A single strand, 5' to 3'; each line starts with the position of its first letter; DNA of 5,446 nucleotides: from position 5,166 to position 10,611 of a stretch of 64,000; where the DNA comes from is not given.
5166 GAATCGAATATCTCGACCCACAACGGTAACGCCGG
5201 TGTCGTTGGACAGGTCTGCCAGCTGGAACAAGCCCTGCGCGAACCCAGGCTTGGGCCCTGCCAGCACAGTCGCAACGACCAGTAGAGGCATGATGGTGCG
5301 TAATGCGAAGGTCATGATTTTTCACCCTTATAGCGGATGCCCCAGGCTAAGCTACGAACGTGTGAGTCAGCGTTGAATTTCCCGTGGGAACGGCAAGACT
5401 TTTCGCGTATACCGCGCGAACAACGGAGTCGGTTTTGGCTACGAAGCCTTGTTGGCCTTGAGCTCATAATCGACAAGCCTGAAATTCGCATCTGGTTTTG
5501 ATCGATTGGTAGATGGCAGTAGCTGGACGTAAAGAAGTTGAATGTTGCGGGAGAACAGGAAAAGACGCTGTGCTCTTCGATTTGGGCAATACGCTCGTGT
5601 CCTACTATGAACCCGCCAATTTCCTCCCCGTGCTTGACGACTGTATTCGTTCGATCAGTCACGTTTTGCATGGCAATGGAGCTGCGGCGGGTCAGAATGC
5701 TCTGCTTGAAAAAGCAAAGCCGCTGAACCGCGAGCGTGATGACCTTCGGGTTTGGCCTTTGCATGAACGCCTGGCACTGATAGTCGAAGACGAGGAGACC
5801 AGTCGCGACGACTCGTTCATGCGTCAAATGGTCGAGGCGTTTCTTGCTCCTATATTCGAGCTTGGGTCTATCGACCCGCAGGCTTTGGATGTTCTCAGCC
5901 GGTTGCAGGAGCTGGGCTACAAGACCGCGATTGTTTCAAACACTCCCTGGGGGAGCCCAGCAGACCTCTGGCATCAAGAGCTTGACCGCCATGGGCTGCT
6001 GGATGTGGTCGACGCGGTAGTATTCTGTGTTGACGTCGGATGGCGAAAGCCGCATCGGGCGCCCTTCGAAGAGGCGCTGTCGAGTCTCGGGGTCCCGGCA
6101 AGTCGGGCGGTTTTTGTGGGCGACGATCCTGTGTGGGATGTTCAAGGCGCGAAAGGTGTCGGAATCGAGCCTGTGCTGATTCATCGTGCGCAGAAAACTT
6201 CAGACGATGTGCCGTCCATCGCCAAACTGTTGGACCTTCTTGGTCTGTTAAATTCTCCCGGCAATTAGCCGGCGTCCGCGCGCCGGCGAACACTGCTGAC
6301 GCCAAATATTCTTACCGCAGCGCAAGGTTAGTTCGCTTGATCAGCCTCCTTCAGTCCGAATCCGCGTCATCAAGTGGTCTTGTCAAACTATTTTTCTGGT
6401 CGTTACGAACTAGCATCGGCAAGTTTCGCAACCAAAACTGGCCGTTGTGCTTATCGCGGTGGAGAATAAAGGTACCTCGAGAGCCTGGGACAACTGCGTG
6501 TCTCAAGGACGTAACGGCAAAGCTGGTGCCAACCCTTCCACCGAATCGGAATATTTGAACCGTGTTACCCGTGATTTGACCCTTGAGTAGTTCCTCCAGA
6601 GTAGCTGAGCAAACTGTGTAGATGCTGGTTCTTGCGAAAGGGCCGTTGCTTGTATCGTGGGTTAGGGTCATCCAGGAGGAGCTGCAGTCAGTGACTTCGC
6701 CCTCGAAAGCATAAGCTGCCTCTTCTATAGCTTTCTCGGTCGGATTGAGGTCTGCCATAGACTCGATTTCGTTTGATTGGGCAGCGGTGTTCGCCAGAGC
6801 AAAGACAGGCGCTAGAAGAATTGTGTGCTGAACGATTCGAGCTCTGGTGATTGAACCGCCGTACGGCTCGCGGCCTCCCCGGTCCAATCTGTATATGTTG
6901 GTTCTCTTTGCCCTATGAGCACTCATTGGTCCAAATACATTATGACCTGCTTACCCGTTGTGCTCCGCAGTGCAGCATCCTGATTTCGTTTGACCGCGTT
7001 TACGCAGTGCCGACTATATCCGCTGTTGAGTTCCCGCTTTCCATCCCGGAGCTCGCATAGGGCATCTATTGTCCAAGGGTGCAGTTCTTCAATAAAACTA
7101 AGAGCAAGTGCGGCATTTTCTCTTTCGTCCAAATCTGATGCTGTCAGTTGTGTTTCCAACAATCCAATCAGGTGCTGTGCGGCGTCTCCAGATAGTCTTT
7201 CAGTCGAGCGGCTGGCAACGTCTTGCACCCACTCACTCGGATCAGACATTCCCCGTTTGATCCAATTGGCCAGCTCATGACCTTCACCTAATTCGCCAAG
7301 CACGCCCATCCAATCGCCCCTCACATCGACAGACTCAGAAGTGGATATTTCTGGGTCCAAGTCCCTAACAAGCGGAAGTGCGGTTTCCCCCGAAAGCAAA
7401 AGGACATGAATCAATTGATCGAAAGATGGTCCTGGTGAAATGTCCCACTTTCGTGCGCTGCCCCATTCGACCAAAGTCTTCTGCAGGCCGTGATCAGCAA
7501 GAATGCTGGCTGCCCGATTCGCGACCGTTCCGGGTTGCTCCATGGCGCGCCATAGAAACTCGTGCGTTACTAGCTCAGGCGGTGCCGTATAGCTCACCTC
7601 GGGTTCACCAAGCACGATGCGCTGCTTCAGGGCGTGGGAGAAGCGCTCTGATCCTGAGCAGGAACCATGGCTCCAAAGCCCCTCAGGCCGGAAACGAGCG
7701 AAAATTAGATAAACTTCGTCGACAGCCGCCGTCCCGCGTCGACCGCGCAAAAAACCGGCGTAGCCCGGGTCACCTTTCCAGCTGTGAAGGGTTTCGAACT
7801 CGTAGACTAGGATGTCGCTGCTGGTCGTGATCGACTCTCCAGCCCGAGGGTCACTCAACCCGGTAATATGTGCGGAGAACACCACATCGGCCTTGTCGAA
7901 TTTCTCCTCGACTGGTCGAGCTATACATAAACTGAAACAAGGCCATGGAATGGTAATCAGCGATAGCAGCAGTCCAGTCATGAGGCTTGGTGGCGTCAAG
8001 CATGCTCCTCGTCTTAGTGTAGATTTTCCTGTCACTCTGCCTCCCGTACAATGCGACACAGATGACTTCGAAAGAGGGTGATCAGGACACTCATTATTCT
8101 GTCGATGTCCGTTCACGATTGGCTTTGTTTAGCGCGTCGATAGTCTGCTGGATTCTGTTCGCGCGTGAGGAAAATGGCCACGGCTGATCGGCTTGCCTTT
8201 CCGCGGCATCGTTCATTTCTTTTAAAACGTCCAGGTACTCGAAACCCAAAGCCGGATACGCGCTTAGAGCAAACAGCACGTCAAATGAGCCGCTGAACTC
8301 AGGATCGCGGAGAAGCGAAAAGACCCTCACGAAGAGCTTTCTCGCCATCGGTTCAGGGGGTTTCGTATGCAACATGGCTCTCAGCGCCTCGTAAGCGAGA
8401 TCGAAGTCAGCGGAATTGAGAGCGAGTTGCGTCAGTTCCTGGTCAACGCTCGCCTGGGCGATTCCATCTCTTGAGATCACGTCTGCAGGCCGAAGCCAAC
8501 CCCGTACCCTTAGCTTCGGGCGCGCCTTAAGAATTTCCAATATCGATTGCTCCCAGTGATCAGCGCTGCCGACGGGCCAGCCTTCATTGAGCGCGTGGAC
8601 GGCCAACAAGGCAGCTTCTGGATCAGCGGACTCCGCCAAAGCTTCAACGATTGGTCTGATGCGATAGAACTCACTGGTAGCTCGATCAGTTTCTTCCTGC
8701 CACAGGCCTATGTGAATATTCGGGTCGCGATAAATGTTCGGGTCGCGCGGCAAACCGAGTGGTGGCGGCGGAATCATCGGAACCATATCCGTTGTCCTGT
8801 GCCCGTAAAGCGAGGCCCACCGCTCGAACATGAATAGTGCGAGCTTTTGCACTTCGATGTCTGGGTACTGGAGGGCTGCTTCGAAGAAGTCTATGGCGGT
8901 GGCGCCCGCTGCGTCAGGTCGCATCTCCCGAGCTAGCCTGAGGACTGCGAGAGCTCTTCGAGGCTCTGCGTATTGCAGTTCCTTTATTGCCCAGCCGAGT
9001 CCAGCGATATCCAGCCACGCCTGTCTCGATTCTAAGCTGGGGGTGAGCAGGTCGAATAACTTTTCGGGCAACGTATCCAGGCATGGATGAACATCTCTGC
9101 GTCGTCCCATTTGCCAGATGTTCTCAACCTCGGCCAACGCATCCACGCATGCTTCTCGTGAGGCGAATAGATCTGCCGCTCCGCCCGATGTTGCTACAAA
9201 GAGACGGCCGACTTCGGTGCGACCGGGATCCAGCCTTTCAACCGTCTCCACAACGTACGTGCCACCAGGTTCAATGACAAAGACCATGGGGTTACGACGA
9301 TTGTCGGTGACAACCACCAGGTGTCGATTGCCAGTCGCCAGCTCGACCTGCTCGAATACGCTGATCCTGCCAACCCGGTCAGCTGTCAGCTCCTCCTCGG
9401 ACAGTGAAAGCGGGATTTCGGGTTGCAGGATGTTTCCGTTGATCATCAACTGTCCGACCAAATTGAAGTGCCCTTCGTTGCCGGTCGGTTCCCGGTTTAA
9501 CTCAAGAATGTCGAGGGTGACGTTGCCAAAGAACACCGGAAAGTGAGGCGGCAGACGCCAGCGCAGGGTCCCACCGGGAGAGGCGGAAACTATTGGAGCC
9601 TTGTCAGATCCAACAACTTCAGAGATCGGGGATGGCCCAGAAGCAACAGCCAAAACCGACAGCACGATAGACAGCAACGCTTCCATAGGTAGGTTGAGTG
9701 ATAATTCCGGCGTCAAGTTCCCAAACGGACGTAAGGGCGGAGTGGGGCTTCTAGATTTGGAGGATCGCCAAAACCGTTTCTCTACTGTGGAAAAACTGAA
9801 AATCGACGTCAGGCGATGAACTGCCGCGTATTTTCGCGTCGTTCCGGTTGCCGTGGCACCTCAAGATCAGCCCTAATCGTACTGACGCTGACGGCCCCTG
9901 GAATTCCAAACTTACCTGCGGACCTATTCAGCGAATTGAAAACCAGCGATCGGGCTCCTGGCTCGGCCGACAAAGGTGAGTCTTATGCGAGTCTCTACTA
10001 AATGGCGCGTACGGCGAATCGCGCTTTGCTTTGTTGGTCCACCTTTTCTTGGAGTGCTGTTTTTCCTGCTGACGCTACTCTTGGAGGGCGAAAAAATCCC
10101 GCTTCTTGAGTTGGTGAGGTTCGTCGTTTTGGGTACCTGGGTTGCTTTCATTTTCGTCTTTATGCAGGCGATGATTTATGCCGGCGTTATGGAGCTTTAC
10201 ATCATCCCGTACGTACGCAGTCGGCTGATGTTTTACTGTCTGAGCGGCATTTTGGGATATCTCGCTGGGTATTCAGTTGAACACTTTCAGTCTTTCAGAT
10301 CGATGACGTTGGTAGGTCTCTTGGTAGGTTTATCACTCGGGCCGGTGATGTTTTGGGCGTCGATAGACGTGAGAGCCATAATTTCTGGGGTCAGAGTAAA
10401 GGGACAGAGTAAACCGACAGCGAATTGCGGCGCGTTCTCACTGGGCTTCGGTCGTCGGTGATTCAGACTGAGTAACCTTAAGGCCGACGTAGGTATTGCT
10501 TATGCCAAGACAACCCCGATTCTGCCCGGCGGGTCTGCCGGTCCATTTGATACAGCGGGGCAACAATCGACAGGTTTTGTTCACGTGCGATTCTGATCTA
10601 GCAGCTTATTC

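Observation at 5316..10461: Lower-GC accessory islet with a translationally coupled operon of three orphan secreted proteins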

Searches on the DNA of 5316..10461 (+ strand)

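Call 71: search_dna_similar(query=window:5316-10461:+, collection=plasmids, mode=distant, max_rows=8)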
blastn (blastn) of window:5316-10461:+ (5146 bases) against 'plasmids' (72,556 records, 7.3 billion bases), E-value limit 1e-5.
No match.

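Call 72: search_dna_similar(query=window:5316-10461:+, collection=phages, mode=distant, max_rows=8)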
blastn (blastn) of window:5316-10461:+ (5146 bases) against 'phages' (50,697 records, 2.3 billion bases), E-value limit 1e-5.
No match.

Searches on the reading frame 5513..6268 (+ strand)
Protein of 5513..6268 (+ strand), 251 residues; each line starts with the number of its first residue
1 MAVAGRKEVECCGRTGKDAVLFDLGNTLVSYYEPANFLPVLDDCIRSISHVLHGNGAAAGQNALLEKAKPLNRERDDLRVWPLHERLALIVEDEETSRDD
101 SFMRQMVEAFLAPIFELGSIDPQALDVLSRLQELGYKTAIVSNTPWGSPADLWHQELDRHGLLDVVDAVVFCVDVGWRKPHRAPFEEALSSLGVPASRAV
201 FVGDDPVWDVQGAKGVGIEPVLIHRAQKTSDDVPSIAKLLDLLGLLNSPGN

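Call 3: search_protein_families(library=pfam, proteins=[window:5513-6268:+], max_evalue=1)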
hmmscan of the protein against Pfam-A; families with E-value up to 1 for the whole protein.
window:5513-6268:+ (251 aa): 5 families
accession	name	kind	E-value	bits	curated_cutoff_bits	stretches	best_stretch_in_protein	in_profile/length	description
PF00702.32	Hydrolase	-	3.2e-19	70.5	26.4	1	18-217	2-191/191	haloacid dehalogenase-like hydrolase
PF13419.12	HAD_2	-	1.9e-14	54.6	23.8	1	117-220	77-175/178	Haloacid dehalogenase-like hydrolase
PF13242.12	Hydrolase_like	-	5.2e-10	39.5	22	1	177-234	2-59/75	HAD-hyrolase-like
PF12710.13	HAD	-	0.05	14.5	27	1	99-169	58-131/189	haloacid dehalogenase-like hydrolase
PF13344.12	Hydrolase_6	-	0.25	11.8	27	1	122-155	17-50/101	Haloacid dehalogenase-like hydrolase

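Call 4: search_protein_families(library=ncbifam, proteins=[window:5513-6268:+], max_evalue=1)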
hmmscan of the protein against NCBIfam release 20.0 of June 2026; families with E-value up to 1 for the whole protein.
window:5513-6268:+ (251 aa): 35 families (the best 25 are shown)
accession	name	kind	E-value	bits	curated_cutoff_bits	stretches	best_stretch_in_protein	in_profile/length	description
TIGR02253.1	CTE7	subfamily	1.3e-24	87.2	169.75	1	19-231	4-204/221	TIGR02253 family HAD-type hydrolase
NF053830.1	RUBPPhHalo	equivalog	5.1e-18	65.6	330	1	103-231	87-211/234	ribulose-1,5-bisphosphate 5-phosphatase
TIGR02254.1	YjjG_YfnB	equivalog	3.9e-16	59.2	159.9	1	84-241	65-215/223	YjjG family noncanonical pyrimidine nucleotidase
TIGR02252.1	DREG-2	subfamily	1.8e-15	57.3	155.2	1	97-222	85-203/203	HAD hydrolase, REG-2-like, family IA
TIGR01449.2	PGP_bact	equivalog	7.3e-13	48.6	180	1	89-225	55-186/213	phosphoglycolate phosphatase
TIGR01428.1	HAD_type_II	equivalog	2.3e-12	47.4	125.4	1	122-228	94-195/197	haloacid dehalogenase type II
NF006976.0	PRK09449.1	equivalog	1.2e-10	41.3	183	1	104-231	80-203/225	pyrimidine 5'-nucleotidase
TIGR01662.1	HAD-SF-IIIA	subfamily_domain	5.7e-10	39.4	44.6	1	122-224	28-139/141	HAD-IIIA family hydrolase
NF006991.0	PRK09456.1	equivalog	7.6e-09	35.5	295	1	120-227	85-188/199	glucose-1-phosphatase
TIGR01668.1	YqeG_hyp_ppase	hypoth_equivalog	1.3e-08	34.6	89.1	1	119-226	43-138/170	YqeG family HAD IIIA-type phosphatase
NF009697.0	PRK13222.1-4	equivalog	3.2e-08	33.2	327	1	93-220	67-190/232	phosphoglycolate phosphatase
NF009804.0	PRK13288.1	equivalog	4.9e-08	32.7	218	1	126-228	89-186/215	pyrophosphatase PpaX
TIGR01509.1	HAD-SF-IA-v3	subfamily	5.6e-08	33.1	29.4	1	162-222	96-153/154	HAD-IA family hydrolase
TIGR01454.1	AHBA_synth_RP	hypoth_equivalog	8.9e-08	32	246.65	1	123-221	79-172/205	AHBA synthesis associated protein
TIGR01458.1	HAD-SF-IIA-hyp3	hypoth_equivalog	1.2e-07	31.4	175.95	1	179-226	179-226/257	TIGR01458 family HAD-type hydrolase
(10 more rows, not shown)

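Call 6: search_protein_families(library=padloc, proteins=[window:5513-6268:+], max_evalue=1)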
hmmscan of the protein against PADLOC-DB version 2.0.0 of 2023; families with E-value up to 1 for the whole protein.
window:5513-6268:+ (251 aa): 0 families

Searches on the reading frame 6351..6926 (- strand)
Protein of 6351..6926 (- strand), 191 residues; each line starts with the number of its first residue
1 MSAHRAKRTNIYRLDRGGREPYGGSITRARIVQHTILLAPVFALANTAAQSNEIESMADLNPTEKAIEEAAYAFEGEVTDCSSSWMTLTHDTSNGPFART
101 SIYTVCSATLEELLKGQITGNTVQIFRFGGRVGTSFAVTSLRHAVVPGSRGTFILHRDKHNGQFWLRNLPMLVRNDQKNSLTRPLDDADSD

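Call 3: search_protein_families(library=pfam, proteins=[window:6351-6926:-], max_evalue=1)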
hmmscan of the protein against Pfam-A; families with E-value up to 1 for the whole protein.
window:6351-6926:- (191 aa): 1 family
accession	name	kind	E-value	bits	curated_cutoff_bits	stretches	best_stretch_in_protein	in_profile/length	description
PF08540.16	HMG_CoA_synt_C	-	0.11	12.5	25.1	1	62-146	123-206/280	Hydroxymethylglutaryl-coenzyme A synthase C terminal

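Call 4: search_protein_families(library=ncbifam, proteins=[window:6351-6926:-], max_evalue=1)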
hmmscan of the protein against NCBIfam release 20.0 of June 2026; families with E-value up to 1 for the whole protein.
window:6351-6926:- (191 aa): 1 family
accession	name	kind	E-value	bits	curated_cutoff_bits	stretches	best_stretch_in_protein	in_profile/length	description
NF041459.1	antitoxMazE_Staph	equivalog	0.14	12.3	108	1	55-88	21-51/54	type II toxin-antitoxin system antitoxin MazE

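Call 6: search_protein_families(library=padloc, proteins=[window:6351-6926:-], max_evalue=1)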
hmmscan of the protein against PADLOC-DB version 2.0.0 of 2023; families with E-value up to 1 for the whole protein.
window:6351-6926:- (191 aa): 0 families

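Call 14: find_homologous_proteins(query=window:6351-6926:-, max_evalue=0.01)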
Query window:6351-6926:- (191 aa): 1 proteins with E <= 0.01 among 170 candidates.
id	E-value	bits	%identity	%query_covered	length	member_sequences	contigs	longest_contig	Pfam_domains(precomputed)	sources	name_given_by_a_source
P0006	7.6e-123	425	100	100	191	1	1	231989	-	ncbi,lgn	-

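Call 47: find_related_loci(query=window:6351-6926:-, collection=metagenome_contigs, flank=8000)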
Query window:6351-6926:- (191 aa) in metagenome_contigs; peptide patterns used: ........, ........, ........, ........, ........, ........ (x = any residue, [..] = any of these).
240 stretches matched a pattern, but none encodes a relative of the query by tblastn (E <= 1e-3).

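Call 53: find_encoding_contigs(protein=P0006, flank=500, max_places=4)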
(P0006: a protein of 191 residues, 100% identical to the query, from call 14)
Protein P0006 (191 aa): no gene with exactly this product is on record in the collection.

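Call 64: search_protein_families(library=phrogs, proteins=[window:6351-6926:-], max_evalue=0.1)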
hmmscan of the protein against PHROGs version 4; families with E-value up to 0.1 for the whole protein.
window:6351-6926:- (191 aa): 0 families

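Call 65: search_solved_structures(query=window:6351-6926:-, max_evalue=10, show_alignments=1)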
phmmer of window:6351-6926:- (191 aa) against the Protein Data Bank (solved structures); distinct sequences matched with E-value up to 10: 3.
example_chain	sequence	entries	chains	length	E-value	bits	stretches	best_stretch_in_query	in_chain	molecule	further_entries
3vny_A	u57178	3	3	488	1.3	12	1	121-163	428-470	beta-GLUCURONIDASE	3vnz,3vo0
7xlj_A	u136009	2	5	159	1.6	11.8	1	117-176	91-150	NAC domain-containing protein 92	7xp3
1yxh_A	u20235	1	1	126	1.9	11.5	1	69-110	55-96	phospholipase A2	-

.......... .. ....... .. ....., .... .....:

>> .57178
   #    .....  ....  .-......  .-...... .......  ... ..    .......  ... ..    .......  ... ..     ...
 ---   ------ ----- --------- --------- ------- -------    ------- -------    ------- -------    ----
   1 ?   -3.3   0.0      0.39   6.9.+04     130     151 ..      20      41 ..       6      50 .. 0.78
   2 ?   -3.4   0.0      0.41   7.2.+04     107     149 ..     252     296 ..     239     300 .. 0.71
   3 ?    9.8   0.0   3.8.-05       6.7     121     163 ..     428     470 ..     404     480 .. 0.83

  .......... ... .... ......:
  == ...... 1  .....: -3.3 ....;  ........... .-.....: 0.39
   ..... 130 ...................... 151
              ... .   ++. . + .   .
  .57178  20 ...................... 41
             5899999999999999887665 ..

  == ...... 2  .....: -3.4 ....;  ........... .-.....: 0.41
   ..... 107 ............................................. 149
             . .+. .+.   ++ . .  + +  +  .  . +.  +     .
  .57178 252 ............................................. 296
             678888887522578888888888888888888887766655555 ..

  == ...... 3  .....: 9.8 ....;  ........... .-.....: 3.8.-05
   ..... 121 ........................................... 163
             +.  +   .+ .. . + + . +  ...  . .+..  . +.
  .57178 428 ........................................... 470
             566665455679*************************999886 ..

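Call 83: find_related_loci(query=window:6351-6926:-, collection=viral_contigs, flank=5000)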
Query window:6351-6926:- (191 aa) in viral_contigs; peptide patterns used: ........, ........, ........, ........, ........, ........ (x = any residue, [..] = any of these).
20 stretches matched a pattern, but none encodes a relative of the query by tblastn (E <= 1e-3).

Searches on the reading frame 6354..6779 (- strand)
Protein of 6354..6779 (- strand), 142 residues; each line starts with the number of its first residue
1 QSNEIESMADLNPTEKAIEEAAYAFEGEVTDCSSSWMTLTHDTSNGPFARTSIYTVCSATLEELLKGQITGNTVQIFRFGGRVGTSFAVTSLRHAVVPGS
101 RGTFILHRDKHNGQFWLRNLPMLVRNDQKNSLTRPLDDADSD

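Call 17: search_protein_families(library=pfam, proteins=[window:6354-6779:-], max_evalue=10)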
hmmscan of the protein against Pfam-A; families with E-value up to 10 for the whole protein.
seq(142 aa): 2 families
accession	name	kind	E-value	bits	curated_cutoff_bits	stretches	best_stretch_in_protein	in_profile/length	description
PF08540.16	HMG_CoA_synt_C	-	0.08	13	25.1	1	14-98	124-207/280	Hydroxymethylglutaryl-coenzyme A synthase C terminal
PF00394.28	Cu-oxidase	-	0.15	12.6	21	1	55-125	71-136/157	Multicopper oxidase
